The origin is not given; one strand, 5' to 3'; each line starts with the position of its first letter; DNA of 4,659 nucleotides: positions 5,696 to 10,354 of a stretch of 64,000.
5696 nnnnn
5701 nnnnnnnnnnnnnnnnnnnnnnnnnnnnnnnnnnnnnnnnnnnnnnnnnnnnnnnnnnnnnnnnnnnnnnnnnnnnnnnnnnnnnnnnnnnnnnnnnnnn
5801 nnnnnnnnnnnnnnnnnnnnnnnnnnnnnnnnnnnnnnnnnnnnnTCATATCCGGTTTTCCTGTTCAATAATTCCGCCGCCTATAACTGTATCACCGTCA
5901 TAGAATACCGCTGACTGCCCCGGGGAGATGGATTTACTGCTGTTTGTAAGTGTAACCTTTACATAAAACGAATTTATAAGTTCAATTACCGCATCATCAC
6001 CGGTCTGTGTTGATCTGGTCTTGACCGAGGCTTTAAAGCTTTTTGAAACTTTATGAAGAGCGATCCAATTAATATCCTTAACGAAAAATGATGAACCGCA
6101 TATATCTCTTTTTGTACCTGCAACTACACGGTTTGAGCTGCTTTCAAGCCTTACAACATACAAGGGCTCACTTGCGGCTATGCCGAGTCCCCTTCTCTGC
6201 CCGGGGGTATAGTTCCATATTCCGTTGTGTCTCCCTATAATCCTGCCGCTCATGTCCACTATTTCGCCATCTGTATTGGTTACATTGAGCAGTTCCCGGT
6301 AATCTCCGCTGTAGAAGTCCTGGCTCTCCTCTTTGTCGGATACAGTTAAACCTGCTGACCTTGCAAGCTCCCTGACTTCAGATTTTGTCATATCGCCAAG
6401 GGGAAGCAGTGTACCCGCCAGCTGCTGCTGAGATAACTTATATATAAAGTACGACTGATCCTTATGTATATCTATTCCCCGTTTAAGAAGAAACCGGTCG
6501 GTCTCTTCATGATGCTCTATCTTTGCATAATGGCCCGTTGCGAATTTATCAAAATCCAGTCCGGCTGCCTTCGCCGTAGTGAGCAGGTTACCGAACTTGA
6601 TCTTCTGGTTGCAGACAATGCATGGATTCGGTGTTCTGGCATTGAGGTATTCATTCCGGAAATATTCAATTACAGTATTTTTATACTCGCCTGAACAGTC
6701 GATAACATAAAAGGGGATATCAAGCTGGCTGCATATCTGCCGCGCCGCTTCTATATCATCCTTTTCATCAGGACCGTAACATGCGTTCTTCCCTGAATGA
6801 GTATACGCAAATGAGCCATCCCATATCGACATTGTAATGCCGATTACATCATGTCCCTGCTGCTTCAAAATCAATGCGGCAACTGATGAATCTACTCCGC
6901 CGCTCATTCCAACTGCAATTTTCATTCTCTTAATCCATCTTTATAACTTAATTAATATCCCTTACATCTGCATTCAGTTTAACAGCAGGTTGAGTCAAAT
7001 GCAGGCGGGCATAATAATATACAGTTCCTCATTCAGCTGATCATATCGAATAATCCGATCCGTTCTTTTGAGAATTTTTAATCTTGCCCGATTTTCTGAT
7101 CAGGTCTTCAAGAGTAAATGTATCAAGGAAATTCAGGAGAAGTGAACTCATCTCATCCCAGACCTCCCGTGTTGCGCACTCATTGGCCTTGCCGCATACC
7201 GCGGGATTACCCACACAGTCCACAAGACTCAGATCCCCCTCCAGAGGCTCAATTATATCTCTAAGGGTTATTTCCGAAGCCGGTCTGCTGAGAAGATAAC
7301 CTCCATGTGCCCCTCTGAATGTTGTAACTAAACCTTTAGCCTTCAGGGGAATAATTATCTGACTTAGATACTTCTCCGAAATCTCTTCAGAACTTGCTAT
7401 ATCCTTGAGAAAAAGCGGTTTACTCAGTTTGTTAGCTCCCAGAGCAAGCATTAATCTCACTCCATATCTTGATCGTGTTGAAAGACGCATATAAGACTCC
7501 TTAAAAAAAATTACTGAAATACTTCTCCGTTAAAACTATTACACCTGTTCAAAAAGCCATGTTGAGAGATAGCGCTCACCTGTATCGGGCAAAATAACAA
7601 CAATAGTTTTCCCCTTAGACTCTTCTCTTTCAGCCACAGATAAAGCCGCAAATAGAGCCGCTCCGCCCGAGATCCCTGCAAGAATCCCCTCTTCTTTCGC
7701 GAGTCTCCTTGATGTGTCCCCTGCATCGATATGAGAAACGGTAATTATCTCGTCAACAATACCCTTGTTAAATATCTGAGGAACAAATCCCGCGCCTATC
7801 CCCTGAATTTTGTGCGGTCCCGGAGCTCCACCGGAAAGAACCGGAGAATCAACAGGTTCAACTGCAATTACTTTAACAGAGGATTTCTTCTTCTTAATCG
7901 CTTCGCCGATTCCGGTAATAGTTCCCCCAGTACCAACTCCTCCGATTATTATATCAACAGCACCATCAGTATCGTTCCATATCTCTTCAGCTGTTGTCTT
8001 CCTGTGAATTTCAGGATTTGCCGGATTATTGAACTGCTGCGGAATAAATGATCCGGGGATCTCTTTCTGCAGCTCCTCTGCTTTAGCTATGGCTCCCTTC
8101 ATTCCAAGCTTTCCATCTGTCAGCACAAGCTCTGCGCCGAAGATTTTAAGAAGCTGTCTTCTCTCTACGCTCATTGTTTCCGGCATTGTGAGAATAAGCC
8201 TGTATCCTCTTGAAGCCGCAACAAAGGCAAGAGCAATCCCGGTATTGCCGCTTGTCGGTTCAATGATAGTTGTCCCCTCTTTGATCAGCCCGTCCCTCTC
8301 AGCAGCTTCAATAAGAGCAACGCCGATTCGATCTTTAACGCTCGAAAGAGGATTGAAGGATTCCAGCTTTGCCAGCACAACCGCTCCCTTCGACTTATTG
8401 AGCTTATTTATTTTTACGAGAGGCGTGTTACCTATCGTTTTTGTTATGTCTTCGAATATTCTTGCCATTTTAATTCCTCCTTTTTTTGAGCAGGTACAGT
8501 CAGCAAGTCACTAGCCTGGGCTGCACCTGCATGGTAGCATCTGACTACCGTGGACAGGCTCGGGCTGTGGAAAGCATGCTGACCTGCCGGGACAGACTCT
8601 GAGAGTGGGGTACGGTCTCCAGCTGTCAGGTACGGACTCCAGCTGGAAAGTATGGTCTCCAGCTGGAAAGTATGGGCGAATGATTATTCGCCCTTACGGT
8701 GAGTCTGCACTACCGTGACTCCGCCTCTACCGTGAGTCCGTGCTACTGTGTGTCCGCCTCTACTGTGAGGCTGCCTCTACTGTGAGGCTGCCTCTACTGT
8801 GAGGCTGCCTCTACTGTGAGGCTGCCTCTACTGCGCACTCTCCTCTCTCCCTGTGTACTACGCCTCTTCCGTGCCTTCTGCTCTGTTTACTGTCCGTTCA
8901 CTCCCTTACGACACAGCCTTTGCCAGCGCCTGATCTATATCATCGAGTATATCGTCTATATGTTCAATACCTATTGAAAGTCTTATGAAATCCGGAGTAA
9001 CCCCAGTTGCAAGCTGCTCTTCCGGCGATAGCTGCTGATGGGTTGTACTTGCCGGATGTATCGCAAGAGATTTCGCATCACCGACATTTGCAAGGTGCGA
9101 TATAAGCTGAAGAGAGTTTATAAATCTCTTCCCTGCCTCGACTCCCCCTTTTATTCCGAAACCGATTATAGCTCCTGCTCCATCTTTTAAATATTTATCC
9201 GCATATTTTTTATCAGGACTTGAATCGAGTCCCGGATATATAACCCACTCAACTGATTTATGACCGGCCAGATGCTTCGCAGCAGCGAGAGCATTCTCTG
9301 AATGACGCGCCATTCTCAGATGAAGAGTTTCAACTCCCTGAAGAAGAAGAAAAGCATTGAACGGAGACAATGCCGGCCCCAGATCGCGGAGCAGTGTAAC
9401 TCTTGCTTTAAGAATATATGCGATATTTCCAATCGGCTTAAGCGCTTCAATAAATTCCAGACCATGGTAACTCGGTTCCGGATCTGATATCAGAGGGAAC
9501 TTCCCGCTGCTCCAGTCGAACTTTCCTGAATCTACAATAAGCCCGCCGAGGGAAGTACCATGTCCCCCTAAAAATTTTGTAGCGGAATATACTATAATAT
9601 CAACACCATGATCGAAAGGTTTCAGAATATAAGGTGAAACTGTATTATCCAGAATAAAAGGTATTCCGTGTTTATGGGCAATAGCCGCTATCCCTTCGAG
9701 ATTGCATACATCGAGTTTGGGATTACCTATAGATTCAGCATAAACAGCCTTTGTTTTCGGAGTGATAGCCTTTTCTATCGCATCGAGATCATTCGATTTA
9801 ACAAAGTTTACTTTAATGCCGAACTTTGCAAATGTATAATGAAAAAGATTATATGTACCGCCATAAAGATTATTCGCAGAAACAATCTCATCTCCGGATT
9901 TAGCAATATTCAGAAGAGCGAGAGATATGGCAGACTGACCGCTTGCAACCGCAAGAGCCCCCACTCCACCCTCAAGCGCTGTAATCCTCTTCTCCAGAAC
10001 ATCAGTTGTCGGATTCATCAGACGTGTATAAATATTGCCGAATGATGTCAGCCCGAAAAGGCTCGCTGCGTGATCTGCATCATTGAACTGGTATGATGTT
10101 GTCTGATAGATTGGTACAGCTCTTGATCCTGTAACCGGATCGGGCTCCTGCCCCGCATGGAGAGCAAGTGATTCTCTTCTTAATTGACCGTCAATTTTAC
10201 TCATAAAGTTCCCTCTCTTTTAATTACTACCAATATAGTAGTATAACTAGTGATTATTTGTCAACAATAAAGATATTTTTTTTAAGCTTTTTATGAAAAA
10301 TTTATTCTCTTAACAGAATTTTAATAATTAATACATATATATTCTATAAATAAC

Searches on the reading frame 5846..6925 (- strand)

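Call 15: search_protein_families(library=pfam, proteins=[window:5846-6925:-], max_evalue=0.0001)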
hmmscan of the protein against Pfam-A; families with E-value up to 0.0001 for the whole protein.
window:5846-6925:- (359 aa): 4 families
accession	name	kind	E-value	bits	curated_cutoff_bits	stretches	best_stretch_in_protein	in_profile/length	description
PF03054.22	tRNA_Me_trans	-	1.4e-69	234.2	20.6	1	1-203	1-196/202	tRNA methyl transferase HUP domain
PF20259.3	tRNA_Me_trans_M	-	1.8e-17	63.1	27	1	216-269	9-64/66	tRNA methyl transferase PRC-barrel domain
PF20258.4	tRNA_Me_trans_C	-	6.1e-17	62.2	20.6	1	279-353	3-77/77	Aminomethyltransferase beta-barrel domain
PF02540.23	NAD_synthase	-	3.9e-06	26.6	21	0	2-78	20-82/242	NAD synthase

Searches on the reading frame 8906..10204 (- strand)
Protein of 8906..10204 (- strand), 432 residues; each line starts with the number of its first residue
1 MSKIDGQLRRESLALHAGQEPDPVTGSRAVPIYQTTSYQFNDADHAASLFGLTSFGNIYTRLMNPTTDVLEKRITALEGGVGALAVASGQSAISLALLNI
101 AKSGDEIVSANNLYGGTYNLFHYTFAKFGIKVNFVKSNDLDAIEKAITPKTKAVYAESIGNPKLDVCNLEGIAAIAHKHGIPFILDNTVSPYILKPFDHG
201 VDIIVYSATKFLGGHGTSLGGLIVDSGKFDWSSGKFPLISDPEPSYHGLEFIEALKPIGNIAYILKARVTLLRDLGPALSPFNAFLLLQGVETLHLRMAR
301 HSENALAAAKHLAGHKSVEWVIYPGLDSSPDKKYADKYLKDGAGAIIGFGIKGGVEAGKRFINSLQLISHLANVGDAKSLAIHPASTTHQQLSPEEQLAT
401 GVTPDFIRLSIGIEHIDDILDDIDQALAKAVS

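Call 15: search_protein_families(library=pfam, proteins=[window:8906-10204:-], max_evalue=0.0001)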
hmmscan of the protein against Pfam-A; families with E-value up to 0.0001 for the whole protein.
window:8906-10204:- (432 aa): 5 families
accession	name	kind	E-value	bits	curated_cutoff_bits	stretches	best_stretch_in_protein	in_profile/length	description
PF01053.26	Cys_Met_Meta_PP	-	9.4e-133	442.9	27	1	12-427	2-380/381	Cys/Met metabolism PLP-dependent enzyme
PF01041.23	DegT_DnrJ_EryC1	-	6.4e-11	42.5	19.8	1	64-186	23-145/360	DegT/DnrJ/EryC1/StrS aminotransferase family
PF00155.27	Aminotran_1_2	-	1.1e-08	35.1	19.7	1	70-226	47-235/361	Aminotransferase class I and II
PF00266.25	Aminotran_5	-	1.1e-06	28.3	21.5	1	91-218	72-209/371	Aminotransferase class-V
PF01212.27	Beta_elim_lyase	-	8.4e-05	22.5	27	0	64-313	31-263/288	Beta-eliminating lyase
